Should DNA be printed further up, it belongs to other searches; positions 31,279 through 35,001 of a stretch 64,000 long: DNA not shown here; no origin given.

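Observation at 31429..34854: Giant LysM-FtsK-like-BTAD protein closing the tad locus, with a Lys-less Walker A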

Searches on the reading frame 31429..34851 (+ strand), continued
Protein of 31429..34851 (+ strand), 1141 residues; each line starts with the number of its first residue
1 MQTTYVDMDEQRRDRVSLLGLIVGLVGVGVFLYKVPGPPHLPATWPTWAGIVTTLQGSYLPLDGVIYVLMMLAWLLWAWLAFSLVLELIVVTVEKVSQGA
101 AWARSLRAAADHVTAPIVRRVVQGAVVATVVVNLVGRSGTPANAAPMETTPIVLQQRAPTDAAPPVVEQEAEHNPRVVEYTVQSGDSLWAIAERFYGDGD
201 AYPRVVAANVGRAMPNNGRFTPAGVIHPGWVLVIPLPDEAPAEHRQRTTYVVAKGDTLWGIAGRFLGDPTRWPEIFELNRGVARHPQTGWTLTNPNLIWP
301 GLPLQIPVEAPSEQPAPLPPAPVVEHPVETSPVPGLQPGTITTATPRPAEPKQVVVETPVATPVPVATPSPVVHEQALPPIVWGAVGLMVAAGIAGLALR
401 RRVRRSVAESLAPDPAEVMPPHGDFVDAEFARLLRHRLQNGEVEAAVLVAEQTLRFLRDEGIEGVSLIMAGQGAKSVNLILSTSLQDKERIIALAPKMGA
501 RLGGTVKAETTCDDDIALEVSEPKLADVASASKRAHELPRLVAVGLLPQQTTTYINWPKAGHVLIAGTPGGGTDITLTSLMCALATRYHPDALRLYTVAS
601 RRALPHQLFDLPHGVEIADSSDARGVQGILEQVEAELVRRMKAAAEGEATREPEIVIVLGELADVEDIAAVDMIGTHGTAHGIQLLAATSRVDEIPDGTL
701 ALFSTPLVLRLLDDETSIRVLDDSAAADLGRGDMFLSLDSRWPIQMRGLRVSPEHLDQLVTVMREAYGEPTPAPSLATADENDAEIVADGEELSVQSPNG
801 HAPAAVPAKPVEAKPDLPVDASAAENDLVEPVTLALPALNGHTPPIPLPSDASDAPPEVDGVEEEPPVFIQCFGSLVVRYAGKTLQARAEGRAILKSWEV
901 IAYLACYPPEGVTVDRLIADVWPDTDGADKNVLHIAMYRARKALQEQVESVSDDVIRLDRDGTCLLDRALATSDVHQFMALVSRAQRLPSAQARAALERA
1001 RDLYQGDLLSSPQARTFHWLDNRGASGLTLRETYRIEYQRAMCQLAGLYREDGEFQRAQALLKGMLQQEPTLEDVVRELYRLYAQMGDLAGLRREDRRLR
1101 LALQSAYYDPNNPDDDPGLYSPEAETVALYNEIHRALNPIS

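Call 30: search_protein_families(library=pfam, proteins=[L004:11527-14907:+, L003:11212-16560:+, L001:1-1304:-], max_evalue=0.01)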
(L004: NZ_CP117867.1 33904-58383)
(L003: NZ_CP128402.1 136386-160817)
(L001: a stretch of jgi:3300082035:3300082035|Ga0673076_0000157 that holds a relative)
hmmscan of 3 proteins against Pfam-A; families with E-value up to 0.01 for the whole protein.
L004:11527-14907:+ (1127 aa): 1 family
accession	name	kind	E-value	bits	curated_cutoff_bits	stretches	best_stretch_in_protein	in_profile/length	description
PF01476.26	LysM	-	7.2e-07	29.5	20.9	0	263-277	1-15/43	LysM domain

L003:11212-16560:+ (1783 aa): 2 families
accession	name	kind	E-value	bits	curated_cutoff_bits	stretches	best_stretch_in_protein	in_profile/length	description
PF01476.26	LysM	-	6.4e-12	45.7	20.9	2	267-322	1-43/43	LysM domain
PF23457.1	LysM2_NFP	-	0.0084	16.6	36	0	265-296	6-37/56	NFP LysM2 domain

L001:1-1304:- (434 aa): 0 families

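Call 44: find_related_loci(query=A2, collection=genome_contigs, flank=10000)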
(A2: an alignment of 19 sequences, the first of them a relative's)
Query A2 (1141 aa) in genome_contigs; peptide patterns used: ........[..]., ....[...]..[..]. (x = any residue, [..] = any of these).
598 stretches matched a pattern (row limit reached: there are more); 139 encode a relative of the query (tblastn E <= 1e-3); the best 80 are kept; 80 distinct loci.
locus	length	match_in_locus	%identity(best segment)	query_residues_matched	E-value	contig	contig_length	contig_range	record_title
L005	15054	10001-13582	39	3-1138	0e+0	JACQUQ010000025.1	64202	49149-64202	MAG: Chloroflexi bacterium isolate NC_groundwater_1441_Ag_S-0.65um_68_29 S_p65_S5_coassembly_k141_578434, whole genome s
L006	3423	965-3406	46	5-789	0e+0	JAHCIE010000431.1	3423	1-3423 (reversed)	MAG: Anaerolineae bacterium isolate TGS_CHL1 CHL1_431, whole genome shotgun sequence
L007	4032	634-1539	31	1-307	2e-24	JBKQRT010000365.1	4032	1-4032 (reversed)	MAG: Acidimicrobiales bacterium isolate MGr3G3H3I__bin_155 MGr3G3H3I_000000268163, whole genome shotgun sequence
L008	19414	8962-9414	39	178-314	4e-17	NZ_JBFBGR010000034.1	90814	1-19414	Streptomyces sp. NPDC089799 NPDC089799_189_G12.ctg-0034, whole genome shotgun sequence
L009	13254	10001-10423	34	176-316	9e-15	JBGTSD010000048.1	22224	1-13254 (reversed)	MAG: Phycisphaerales bacterium isolate WDNA12_bin.23.orig NODE_1635_length_22224_cov_0.758700, whole genome shotgun sequ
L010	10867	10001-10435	33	145-307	5e-12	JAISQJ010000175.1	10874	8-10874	MAG: Treponema sp. isolate Kf353_bin129 k119_2340978, whole genome shotgun sequence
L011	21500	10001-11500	36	141-322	2e-11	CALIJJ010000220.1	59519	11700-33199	MAG: uncultured Pseudanabaenaceae cyanobacterium isolate R4_Bin_Bin_170_1 genome assembly, contig: c_000001612507, whole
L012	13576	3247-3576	39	180-279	3e-11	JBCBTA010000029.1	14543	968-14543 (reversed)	MAG: Planctomycetota bacterium isolate J06638_36 k141_64320_length_14543_cov_12.0000, whole genome shotgun sequence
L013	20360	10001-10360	36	180-280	5e-11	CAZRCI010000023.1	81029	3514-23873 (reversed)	MAG TPA_asm: uncultured Planctomycetaceae bacterium isolate SRP344714_co1_18 genome assembly, contig: NODE_683_length_81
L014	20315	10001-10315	36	241-354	8e-11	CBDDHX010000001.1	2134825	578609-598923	MAG: Caldilineaceae bacterium isolate 9736b05d-4052-4238-9011-8c8baa34df0f genome assembly, contig: contig_1, whole geno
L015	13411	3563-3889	37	180-307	2e-10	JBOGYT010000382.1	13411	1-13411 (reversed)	MAG: Solirubrobacteraceae bacterium isolate SC-S_metawrap_bin.132 k127_7529974, whole genome shotgun sequence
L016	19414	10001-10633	31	870-1094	2e-10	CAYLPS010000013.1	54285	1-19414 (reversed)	MAG TPA_asm: uncultured Anaerolineaceae bacterium isolate SRP098346_co1_7 genome assembly, contig: NODE_250_length_54285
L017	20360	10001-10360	34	179-280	7e-10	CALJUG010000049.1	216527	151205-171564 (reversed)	MAG TPA_asm: uncultured bacterium isolate SRR7515932_bin.73_CONCOCT_v1.1_MAG genome assembly, contig: ERZ869940.39, whol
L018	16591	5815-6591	40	165-265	1e-9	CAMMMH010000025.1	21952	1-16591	MAG: uncultured Tenericutes bacterium isolate ERR4968579_bin.33_MetaWRAP_v1.1_MAG genome assembly, contig: NODE_1165_len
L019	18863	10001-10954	36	159-265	1e-9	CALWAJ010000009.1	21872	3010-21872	MAG: uncultured Bacilli bacterium isolate BRZ_GV__bin40 genome assembly, contig: BRZ_GV__NODE_1920_length_21872_cov_8.31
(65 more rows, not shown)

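Call 45: find_encoding_contigs(protein=P0002, flank=10000, max_places=1)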
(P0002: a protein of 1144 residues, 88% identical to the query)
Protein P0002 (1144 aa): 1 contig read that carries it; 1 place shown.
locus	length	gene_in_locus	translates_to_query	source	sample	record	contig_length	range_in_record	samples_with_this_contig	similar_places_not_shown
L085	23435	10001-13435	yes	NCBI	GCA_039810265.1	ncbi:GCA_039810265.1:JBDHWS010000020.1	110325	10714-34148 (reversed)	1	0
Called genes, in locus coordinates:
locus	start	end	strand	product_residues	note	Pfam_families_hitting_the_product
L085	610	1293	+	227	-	PF08666:SAF (faint), PF16976:RcpC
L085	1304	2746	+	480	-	PF01656:CbiA, PF06564:CBP_BcsQ (faint)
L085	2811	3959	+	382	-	PF00437:T2SSE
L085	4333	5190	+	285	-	PF00482:T2SSF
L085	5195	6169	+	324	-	PF00482:T2SSF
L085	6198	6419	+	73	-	PF04964:Flp_Fap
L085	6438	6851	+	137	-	PF01478:Peptidase_A24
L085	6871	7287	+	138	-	PF07811:TadE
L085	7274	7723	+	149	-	PF07811:TadE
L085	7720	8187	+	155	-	PF07811:TadE, PF13400:Tad, PF09977:Tad_C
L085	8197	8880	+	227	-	-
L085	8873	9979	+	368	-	-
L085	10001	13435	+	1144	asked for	PF01476:LysM (weak), PF01580:FtsK_SpoIIIE, PF00486:Trans_reg_C (weak)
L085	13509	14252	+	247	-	-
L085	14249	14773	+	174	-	-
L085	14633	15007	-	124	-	-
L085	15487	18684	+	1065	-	PF00176:SNF2-rel_dom, PF04851:ResIII, PF00271:Helicase_C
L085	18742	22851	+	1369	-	PF20464:MmeI_N (weak), PF02384:N6_Mtase (faint), PF07669:Eco57I, PF20473:MmeI_Mtase, PF20466:MmeI_TRD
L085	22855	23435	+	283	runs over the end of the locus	-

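Call 46: find_encoding_contigs(protein=P0003, flank=10000, max_places=1)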
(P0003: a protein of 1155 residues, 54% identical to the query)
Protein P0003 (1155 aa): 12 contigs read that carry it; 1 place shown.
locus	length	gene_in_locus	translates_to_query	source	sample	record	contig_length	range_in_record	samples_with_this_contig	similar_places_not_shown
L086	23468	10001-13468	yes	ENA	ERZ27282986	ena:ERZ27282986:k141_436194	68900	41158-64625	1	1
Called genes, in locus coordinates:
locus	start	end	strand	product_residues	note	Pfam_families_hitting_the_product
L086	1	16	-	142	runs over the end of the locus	PF07366:SnoaL, PF12680:SnoaL_2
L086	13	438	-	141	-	-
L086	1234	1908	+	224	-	PF16976:RcpC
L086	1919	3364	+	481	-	PF01656:CbiA (weak)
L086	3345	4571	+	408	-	PF00437:T2SSE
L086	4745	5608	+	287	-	PF00482:T2SSF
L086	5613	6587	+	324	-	PF00482:T2SSF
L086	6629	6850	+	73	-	PF04964:Flp_Fap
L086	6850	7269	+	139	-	PF07811:TadE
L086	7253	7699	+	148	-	PF07811:TadE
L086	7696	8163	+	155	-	PF07811:TadE, PF13400:Tad, PF09977:Tad_C (weak)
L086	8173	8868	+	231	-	-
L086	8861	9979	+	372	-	-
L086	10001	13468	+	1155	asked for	PF01476:LysM (faint), PF01580:FtsK_SpoIIIE (weak), PF03704:BTAD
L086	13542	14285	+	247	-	-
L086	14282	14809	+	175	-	-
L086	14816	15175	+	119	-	-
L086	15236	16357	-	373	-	PF09509:Hypoth_Ymh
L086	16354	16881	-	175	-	-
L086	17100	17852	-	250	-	-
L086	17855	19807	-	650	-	PF08665:PglZ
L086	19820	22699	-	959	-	PF01555:N6_N4_Mtase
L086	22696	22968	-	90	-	-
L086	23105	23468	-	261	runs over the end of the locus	PF13191:AAA_16 (faint), PF01695:IstB_IS21, PF00004:AAA (weak)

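Call 47: find_encoding_contigs(protein=P0012, flank=10000, max_places=1)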
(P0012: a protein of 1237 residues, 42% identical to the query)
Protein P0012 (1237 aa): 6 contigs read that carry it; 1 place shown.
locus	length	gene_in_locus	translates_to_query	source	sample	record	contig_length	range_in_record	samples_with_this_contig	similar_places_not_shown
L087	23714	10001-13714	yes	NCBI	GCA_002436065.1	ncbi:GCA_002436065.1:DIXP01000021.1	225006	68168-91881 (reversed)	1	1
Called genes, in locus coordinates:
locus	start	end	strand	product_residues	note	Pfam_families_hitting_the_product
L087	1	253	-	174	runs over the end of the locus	-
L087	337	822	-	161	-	-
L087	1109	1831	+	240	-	PF16976:RcpC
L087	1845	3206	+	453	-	PF10609:ParA (faint), PF01656:CbiA (weak)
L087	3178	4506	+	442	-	PF00437:T2SSE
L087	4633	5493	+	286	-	PF00482:T2SSF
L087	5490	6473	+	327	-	PF00482:T2SSF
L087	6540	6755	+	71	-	PF04964:Flp_Fap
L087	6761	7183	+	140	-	PF07811:TadE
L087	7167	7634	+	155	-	PF07811:TadE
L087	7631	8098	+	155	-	PF07811:TadE (weak), PF13400:Tad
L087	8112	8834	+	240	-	-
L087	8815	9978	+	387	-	-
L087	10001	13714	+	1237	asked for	PF01476:LysM (weak), PF01580:FtsK_SpoIIIE (weak), PF00486:Trans_reg_C (weak), PF03704:BTAD (weak)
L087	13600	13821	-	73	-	-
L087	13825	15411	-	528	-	PF27312:BilD_N, PF00899:ThiF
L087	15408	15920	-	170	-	-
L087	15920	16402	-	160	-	-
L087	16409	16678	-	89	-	-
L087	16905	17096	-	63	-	-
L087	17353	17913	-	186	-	PF13412:HTH_24, PF12840:HTH_20 (weak)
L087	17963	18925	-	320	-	PF13581:HATPase_c_2 (weak)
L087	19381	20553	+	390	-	PF08308:PEGA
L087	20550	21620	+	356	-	PF19590:TrbL_3, PF19597:TrbL_4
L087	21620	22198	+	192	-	PF00877:NLPC_P60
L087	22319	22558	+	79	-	PF18895:T4SS_pilin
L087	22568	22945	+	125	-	PF12666:PrgI (weak)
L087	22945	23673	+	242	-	PF26593:TraC-like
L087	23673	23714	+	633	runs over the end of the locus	PF01935:DUF87 (weak), PF19044:P-loop_TraG, PF12846:AAA_10 (weak)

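Call 49: predict_structure(alignment_id=A1)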
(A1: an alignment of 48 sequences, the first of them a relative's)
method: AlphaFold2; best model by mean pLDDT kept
length: 1141 residues; sequences in the alignment: 48
mean_pLDDT: 73.0   pTM: 0.42
mean pLDDT of the five models: 73.0, 71.8, 70.3, 70.1, 70.2
residues with pLDDT >= 90: 340; 70-90: 444; 50-70: 94; < 50: 263
segments of 3 or more residues with pLDDT < 50: 1-12, 127-174, 240-246, 310-368, 370-401, 414-422, 773-802, 804-863
pLDDT, mean of each block of 10 residues (from residue 1): 33 62 85 79 68 62 76 84 80 69 70 56 50 39 32 30 31 62 87 80 86 82 84 74 52 80 79 89 80 82 76 40 39 37 35 36 35 28 30 38 71 47 71 86 89 92 91 92 89 91 90 91 82 71 89 93 92 93 92 93 89 89 90 93 83 92 86 91 94 89 92 82 68 88 91 92 84 41 32 33 36 33 30 32 34 33 64 89 69 79 90 89 70 88 82 85 88 93 92 94 91 76 78 91 94 93 92 94 92 94 84 75 92 89 49
secondary structure, 60 per line:
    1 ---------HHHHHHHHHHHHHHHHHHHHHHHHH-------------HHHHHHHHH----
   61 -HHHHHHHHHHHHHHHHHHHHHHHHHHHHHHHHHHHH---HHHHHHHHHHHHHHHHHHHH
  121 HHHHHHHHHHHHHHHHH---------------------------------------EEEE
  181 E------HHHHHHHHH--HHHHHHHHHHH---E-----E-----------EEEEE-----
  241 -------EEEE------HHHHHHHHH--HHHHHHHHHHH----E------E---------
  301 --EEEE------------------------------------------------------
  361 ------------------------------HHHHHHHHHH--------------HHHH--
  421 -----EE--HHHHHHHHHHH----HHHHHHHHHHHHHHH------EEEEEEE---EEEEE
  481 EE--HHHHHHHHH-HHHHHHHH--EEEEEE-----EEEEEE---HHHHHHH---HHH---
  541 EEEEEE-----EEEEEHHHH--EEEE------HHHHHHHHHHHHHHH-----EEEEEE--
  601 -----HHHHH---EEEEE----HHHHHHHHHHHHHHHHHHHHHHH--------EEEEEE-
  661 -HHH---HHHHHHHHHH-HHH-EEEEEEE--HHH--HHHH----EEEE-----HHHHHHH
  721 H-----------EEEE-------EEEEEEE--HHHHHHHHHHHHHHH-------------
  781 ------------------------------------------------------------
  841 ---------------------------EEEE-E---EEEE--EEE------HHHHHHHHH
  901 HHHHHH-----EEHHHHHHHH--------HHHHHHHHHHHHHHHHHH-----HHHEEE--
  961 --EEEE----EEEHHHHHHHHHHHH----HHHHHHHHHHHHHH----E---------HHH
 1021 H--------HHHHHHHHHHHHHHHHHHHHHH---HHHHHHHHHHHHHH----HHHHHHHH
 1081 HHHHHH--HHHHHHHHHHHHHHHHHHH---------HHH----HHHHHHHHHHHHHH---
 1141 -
elements in order (helices of 4 or more, strands of 3 or more residues): H10-34 H48-56 H62-97 H101-137 E177-181 H188-196 H199-209 E231-235 E248-251 H258-266 H269-279 E303-306 H391-400 H415-418 H430-440 H445-459 E466-472 E476-482 H485-493 H495-502 E505-510 E516-521 H525-531 E541-546 E552-556 H557-560 E563-566 H573-587 E593-598 H606-610 E614-618 H623-645 E654-659 H668-677 E683-689 H697-700 E705-708 H714-721 E733-736 E744-750 H753-767 E868-871 E877-880 E883-885 H892-906 H914-921 H930-947 E956-958 E963-966 E971-973 H974-985 H990-1003 H1018-1021 H1030-1051 H1055-1068 H1073-1086 H1089-1107 H1124-1137
